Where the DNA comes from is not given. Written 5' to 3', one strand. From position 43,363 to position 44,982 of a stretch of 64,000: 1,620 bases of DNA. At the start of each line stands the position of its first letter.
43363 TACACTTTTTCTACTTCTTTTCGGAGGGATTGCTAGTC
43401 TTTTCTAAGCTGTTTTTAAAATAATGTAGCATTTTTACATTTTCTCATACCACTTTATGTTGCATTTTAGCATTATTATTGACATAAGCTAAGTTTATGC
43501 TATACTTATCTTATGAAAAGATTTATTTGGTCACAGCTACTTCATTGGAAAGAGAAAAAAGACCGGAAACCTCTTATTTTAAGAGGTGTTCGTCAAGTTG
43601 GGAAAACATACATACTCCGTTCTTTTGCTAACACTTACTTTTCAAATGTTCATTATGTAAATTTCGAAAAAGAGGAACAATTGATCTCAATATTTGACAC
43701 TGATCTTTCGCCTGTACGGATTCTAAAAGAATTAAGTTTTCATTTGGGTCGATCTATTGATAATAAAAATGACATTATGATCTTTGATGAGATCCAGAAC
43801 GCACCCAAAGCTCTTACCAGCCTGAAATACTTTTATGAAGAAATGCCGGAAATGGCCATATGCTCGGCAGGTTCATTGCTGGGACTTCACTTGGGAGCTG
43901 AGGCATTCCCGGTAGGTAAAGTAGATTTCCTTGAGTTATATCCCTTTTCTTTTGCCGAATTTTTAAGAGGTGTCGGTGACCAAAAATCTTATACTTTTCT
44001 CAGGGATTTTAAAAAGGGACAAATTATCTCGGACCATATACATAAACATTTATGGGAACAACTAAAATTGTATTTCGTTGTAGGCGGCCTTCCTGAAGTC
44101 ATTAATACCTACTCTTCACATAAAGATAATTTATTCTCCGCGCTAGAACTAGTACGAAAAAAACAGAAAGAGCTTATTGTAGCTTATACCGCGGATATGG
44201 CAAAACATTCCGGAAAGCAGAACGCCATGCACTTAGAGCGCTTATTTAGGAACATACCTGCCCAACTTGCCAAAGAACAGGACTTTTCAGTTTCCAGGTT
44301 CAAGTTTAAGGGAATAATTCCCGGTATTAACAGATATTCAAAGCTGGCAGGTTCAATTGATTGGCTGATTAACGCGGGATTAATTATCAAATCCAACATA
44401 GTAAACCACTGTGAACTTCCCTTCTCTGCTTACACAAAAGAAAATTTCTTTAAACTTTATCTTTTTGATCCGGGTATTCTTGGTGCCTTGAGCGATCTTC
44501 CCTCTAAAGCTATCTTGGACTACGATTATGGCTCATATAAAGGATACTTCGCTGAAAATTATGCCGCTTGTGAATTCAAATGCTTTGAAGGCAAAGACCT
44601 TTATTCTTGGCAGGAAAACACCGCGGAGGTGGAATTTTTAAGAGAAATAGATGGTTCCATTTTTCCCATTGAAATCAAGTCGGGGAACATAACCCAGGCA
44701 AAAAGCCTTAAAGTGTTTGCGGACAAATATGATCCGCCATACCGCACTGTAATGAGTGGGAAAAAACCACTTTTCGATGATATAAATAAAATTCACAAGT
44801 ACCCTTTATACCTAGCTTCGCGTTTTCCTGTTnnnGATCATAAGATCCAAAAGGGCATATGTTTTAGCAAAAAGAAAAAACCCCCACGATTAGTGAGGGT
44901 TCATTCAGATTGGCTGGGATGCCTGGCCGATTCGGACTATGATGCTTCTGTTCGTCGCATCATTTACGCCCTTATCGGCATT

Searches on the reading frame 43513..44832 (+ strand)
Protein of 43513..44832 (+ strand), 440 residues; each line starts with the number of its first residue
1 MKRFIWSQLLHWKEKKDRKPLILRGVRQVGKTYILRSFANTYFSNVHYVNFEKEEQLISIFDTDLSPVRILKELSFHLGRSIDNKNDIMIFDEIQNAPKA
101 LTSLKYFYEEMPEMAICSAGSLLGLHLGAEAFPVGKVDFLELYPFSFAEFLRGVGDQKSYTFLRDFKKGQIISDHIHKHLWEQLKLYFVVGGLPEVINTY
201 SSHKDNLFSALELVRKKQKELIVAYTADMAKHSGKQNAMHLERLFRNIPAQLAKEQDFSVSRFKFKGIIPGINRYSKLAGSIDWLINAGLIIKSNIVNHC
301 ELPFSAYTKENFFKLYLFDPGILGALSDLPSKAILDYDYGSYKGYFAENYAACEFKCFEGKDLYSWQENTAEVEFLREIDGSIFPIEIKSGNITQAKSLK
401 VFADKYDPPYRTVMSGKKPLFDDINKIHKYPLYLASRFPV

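Call 85: search_protein_families(library=pfam, proteins=[window:43513-44832:+], max_evalue=0.001)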
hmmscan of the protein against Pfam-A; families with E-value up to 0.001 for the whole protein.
window:43513-44832:+ (440 aa): 2 families
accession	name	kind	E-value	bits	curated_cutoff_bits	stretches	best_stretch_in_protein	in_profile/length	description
PF13173.12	AAA_14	-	2.5e-27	95.9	27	1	18-151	2-129/129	AAA domain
PF13635.12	DUF4143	-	8.7e-20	71.5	28.1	1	227-391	2-160/160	Domain of unknown function (DUF4143)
